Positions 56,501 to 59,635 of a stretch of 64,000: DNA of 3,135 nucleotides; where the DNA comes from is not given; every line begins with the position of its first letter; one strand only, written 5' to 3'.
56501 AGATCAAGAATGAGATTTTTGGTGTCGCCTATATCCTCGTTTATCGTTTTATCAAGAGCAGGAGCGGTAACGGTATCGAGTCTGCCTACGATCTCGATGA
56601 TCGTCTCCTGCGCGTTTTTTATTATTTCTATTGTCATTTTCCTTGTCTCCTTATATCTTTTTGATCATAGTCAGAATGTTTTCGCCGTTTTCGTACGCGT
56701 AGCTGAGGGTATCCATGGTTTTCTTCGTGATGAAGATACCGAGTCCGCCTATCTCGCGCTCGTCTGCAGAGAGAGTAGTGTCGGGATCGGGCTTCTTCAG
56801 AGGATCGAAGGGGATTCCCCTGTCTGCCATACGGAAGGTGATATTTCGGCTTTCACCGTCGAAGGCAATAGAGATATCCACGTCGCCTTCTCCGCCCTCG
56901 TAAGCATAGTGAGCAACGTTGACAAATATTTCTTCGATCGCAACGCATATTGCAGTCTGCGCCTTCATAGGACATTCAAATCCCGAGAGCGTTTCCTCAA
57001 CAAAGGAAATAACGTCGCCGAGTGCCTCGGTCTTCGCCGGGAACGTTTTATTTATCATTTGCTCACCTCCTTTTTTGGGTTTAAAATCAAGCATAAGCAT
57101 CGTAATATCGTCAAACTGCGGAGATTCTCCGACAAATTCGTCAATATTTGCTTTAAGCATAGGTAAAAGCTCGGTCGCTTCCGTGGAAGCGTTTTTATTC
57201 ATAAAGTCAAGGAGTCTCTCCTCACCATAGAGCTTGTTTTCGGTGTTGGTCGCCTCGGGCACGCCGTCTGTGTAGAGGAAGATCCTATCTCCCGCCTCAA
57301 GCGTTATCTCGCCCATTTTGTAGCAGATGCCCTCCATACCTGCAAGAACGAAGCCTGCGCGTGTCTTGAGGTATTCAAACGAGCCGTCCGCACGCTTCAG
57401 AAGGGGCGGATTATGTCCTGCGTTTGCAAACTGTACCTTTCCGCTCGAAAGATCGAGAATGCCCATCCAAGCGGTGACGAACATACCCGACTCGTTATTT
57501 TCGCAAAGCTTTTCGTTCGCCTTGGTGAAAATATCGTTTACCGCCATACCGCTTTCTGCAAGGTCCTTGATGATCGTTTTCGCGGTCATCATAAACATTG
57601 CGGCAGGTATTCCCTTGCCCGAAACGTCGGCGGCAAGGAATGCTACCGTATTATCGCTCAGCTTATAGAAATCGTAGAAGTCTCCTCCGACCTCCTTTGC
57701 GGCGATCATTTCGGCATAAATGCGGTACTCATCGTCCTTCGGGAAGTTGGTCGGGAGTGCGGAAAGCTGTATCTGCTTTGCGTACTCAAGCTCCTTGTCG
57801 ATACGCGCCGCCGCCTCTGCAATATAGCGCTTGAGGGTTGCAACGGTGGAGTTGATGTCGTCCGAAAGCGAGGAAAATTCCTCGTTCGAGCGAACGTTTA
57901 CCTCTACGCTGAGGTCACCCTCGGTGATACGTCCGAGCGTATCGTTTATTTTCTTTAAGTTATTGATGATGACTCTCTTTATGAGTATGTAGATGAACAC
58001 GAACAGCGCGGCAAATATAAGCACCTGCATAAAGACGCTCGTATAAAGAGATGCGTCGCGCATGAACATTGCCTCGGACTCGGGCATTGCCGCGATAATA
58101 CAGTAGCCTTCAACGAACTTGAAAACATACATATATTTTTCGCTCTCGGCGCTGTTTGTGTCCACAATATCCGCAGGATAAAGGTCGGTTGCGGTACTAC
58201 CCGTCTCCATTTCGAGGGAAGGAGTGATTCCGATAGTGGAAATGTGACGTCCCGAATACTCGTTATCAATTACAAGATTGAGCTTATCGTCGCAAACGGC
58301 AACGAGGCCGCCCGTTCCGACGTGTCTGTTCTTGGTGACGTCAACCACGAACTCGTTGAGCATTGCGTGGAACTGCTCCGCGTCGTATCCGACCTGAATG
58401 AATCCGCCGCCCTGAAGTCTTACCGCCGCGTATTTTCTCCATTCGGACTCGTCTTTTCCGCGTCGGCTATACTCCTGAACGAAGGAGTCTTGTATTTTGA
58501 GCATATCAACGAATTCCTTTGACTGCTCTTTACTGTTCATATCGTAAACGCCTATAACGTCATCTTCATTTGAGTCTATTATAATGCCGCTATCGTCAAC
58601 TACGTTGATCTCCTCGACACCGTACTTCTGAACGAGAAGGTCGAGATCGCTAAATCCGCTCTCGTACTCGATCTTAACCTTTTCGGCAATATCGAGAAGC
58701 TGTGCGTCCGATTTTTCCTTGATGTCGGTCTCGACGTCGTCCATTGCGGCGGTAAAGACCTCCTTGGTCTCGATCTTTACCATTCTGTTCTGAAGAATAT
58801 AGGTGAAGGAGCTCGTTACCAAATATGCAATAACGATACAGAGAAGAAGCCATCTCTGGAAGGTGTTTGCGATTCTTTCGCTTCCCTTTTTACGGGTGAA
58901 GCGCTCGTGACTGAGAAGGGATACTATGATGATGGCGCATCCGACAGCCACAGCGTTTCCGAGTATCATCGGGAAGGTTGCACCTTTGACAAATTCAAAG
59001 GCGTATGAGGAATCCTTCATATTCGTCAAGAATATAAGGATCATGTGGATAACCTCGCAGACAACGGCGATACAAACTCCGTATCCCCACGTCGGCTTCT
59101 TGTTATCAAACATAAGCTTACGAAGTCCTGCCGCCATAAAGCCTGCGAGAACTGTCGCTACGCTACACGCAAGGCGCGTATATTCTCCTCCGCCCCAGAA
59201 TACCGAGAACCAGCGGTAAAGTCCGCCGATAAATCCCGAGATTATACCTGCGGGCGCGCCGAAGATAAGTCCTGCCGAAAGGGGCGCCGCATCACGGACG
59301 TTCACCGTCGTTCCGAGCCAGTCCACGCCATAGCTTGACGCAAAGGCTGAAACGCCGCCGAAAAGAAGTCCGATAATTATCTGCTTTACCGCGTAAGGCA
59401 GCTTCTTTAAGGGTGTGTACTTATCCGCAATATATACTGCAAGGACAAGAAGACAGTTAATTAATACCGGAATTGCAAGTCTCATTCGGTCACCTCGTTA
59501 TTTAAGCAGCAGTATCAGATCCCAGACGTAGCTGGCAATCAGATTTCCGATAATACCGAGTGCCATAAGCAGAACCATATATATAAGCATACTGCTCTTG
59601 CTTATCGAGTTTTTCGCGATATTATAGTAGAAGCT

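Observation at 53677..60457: Seven-gene partner-switching operon with no sigma factor and enzymatic outputs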

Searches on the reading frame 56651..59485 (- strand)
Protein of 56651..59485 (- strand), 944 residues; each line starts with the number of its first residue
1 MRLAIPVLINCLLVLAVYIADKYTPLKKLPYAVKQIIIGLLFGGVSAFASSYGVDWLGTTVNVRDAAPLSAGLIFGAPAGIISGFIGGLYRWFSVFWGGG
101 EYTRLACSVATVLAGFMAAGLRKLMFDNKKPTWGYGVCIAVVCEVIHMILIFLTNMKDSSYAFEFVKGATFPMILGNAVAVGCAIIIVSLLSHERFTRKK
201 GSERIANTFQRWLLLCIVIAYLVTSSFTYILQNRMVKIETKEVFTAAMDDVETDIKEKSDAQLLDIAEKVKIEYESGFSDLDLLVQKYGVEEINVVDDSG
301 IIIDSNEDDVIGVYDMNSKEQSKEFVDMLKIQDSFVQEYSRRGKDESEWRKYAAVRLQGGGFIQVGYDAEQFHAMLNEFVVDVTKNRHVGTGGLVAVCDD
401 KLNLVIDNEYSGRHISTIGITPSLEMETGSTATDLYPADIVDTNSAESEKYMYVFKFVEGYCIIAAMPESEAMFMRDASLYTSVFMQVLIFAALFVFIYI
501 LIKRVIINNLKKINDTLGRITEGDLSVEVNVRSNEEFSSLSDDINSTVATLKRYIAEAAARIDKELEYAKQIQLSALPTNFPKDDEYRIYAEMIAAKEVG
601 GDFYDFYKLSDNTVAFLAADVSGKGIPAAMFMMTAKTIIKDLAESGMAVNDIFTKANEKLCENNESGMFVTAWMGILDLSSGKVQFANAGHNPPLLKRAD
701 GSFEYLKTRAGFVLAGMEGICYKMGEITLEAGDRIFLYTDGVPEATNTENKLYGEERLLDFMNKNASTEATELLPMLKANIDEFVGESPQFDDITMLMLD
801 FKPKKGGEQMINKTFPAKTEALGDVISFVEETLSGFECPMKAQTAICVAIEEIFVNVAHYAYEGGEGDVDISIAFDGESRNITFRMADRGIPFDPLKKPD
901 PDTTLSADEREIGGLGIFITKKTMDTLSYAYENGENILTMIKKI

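Call 3: search_protein_families(library=pfam, proteins=[window:56651-59485:-], max_evalue=0.01)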
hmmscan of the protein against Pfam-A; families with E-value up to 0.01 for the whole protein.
window:56651-59485:- (944 aa): 5 families
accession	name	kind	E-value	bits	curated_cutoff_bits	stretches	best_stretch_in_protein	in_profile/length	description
PF07228.17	SpoIIE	-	7.6e-50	170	25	1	611-801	2-191/192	Stage II sporulation protein E (SpoIIE)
PF07694.17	5TM-5TMR_LYT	-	6.7e-24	84.8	24.6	1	33-188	16-166/169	5TMR of 5TMR-LYT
PF13581.12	HATPase_c_2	-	6.9e-24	84.7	27.4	1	815-942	1-127/127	Histidine kinase-like ATPase domain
PF00672.30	HAMP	-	0.00059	20.6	25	1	502-552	2-52/53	HAMP domain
PF02518.31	HATPase_c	-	0.0069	17.3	26.4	0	846-925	6-85/111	Histidine kinase-, DNA gyrase B-, and HSP90-like ATPase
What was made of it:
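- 56651..59485 (-): g2: 944-aa membrane sensor carrying both a PP2C phosphatase and an RsbW-type serine kinase. Pfam call 3.
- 58922..59389 (-): g2 domain: 5TM-5TMR_LYT (LytS-type membrane receptor module), residues 33-188. Pfam PF07694, 6.7e-24 (call 3).
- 57830..57982 (-): g2 domain: HAMP-like linker, residues 502-552, following a segment of about 245 aa flanked by hydrophobic helices (about 211-232 and 478-500). Pfam PF00672, 5.9e-4, 20.6 bits, below the cut-off of 25 (call 3).
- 57083..57655 (-): g2 domain: SpoIIE/PP2C phosphatase, residues 611-801. Pfam PF07228, 7.6e-50 (call 3).
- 56660..57043 (-): g2 domain: HATPase_c_2 (RsbW/SpoIIAB-type serine kinase), residues 815-942. Pfam PF13581, 6.9e-24 (call 3).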

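Call 4: search_protein_families(library=ncbifam, proteins=[window:56651-59485:-], max_evalue=0.01)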
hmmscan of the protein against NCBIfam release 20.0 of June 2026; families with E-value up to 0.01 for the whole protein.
window:56651-59485:- (944 aa): 16 families
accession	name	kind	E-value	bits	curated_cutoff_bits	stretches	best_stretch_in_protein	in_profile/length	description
NF038263.1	prot_phos_SiaA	equivalog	1e-18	67.3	700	1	462-801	290-657/658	biofilm regulation protein phosphatase SiaA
NF045505.1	RR_RssB_Pseudo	equivalog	1.6e-13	50.5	700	1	562-799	152-389/394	two-component system response regulator RssB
TIGR02865.1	spore_II_E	equivalog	3e-09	35.5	490.8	1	531-796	496-758/764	stage II sporulation protein E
NF003144.0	PRK04069.1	equivalog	4.8e-07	29.3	145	1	826-942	19-141/161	anti-sigma B factor RsbW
TIGR01924.1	rsbW_low_gc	equivalog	2.2e-06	27.2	155.05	1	808-942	5-141/159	anti-sigma B factor RsbW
TIGR02956.1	TMAO_torS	equivalog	1.6e-05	23.2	676.5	1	484-570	334-422/967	TMAO reductase system sensor histidine kinase/response regulator TorS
NF008318.0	PRK11107.1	equivalog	0.00023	19.3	890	1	460-564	158-260/920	two-component sensor histidine kinase BarA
NF007837.0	PRK10549.1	equivalog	0.00031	19.6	603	1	491-553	173-235/466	envelope stress sensor histidine kinase BaeS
NF040691.1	MtrAB_MtrB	equivalog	0.00063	18.9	450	1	482-557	188-263/507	MtrAB system histidine kinase MtrB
NF033092.0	HK_WalK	equivalog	0.00092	17.9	725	1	482-565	176-256/594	cell wall metabolism sensor histidine kinase WalK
TIGR01925.2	spIIAB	equivalog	0.0011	18.9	135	1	833-936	25-127/137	anti-sigma F factor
NF012163.2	BaeS_SmeS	equivalog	0.0018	17.3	500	1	492-553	174-235/457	sensor histidine kinase efflux regulator BaeS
NF047851.1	MCPCitTducer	equivalog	0.002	17.3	900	1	487-553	198-264/553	methyl-accepting chemotaxis citrate transducer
NF041210.1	his_kin_PieS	equivalog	0.0025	16.9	850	1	483-557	168-242/474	two component system sensor histidine kinase PieS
NF047794.1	HisKinPtgB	equivalog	0.003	15.9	1000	0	488-554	344-408/656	two-component system sensor histidine kinase PgtB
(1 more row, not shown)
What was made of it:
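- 56660..57043 (-): Weak NCBIfam hits to RsbW and SpoIIAB (call 4).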

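Call 46: search_protein_families(library=padloc, proteins=[window:56651-59485:-], max_evalue=0.01)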
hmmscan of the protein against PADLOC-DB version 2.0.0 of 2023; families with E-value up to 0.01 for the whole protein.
window:56651-59485:- (944 aa): 0 families

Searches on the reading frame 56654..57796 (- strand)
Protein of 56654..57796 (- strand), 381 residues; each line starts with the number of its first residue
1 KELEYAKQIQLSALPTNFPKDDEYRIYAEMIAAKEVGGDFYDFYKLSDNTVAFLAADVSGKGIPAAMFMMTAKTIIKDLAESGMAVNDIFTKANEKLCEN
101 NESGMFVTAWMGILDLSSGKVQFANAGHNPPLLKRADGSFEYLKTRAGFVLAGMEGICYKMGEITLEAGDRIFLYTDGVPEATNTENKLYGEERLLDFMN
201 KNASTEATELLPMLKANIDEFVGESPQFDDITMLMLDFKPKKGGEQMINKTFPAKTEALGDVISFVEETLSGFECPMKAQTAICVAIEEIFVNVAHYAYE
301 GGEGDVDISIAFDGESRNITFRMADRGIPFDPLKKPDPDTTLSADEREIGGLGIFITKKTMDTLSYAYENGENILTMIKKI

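Call 40: search_solved_structures(query=window:56654-57796:-, max_evalue=0.001, show_alignments=5)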
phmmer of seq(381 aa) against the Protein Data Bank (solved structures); distinct sequences matched with E-value up to 0.001: 7.
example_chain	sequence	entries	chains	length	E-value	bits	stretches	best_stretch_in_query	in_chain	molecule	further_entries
3ke6_A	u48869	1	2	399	3e-16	62.8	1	23-183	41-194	Protein Rv1364c/MT1410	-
3es2_A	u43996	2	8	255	2.7e-09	39.9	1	6-181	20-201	Probable two-component response regulator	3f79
6k4e_A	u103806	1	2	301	3.9e-09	39.3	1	3-238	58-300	Putative serine phosphatase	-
3eq2_A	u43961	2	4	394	8.7e-09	38.2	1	6-181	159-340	Probable two-component response regulator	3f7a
5ucg_A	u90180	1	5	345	2.3e-06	30.2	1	35-211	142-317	Stage II sporulation protein E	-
5mqh_A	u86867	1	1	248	2.4e-06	30.2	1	36-211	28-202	Serine phosphatase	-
3t91_A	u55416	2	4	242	4.3e-06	29.3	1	36-211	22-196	Stage II sporulation protein E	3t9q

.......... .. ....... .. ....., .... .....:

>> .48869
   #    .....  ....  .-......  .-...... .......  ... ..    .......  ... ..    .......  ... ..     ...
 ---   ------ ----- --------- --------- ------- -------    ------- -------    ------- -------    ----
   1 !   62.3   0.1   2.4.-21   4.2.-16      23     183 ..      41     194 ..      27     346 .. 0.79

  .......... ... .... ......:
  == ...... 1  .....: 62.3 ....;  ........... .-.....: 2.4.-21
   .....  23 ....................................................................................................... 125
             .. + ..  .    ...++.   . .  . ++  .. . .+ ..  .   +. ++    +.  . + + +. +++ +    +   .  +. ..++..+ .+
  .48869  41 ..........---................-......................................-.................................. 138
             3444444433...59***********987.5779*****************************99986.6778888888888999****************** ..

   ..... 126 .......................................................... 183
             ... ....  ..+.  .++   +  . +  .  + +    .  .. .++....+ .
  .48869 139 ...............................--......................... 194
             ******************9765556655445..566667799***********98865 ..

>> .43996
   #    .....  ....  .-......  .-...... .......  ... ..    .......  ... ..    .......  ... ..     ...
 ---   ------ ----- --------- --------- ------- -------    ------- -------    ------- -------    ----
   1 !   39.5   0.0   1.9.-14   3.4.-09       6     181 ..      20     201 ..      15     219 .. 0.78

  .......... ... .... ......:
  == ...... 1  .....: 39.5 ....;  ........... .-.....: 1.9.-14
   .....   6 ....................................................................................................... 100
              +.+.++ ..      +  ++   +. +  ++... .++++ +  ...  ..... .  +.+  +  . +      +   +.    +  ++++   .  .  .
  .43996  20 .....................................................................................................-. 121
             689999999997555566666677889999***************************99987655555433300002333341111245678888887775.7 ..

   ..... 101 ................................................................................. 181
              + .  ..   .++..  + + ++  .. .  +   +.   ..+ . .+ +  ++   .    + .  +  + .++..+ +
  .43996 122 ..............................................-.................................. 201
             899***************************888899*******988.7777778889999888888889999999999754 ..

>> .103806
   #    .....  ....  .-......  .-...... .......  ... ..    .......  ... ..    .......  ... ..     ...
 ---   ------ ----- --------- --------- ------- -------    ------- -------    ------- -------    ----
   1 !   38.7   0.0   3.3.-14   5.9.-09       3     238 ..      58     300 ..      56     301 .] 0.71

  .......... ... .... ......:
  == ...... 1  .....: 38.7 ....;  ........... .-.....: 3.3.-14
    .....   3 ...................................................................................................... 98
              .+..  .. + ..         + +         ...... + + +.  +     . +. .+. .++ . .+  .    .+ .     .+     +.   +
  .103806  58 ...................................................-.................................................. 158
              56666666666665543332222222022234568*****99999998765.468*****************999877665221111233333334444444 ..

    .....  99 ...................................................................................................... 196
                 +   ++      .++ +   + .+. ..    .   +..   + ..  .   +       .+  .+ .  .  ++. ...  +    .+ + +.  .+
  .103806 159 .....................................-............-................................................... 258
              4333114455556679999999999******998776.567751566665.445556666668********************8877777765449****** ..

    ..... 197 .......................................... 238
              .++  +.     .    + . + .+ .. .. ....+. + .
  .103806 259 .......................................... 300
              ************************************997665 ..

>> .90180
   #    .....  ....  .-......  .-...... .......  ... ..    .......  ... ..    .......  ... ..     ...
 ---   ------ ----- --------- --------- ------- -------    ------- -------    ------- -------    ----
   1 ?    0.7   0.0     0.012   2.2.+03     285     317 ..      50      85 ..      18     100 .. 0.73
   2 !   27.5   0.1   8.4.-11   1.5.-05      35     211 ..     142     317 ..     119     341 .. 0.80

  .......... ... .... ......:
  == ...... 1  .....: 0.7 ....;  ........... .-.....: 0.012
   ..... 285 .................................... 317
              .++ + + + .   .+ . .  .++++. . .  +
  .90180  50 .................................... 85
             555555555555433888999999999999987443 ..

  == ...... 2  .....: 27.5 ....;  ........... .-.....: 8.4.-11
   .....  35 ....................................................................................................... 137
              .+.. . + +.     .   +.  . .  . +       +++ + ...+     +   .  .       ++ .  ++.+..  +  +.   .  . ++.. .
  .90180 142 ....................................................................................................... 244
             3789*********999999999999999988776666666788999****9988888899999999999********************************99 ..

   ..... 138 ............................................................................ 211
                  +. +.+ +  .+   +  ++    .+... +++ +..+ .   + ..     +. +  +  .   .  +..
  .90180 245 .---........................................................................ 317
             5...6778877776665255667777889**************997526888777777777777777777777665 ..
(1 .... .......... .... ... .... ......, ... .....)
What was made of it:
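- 56651..59485 (-): Best solved relative of the phosphatase half is Rv1364c (3KE6, 3e-16; call 40).
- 57083..57655 (-): PDB relatives are Rv1364c, RssB, SiaA and SpoIIE (call 40).
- On Partner-switching system (Rsb/SpoIIA type): PDB relatives in call 40.
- On Bifunctional PP2C + RsbW-kinase regulators (SypE, Rv1364c): Rv1364c is the best PDB relative (call 40).
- Closest known: Mycobacterium tuberculosis Rv1364c. Same: It is the closest solved relative of the g2 phosphatase half (3KE6, 3e-16; call 40).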
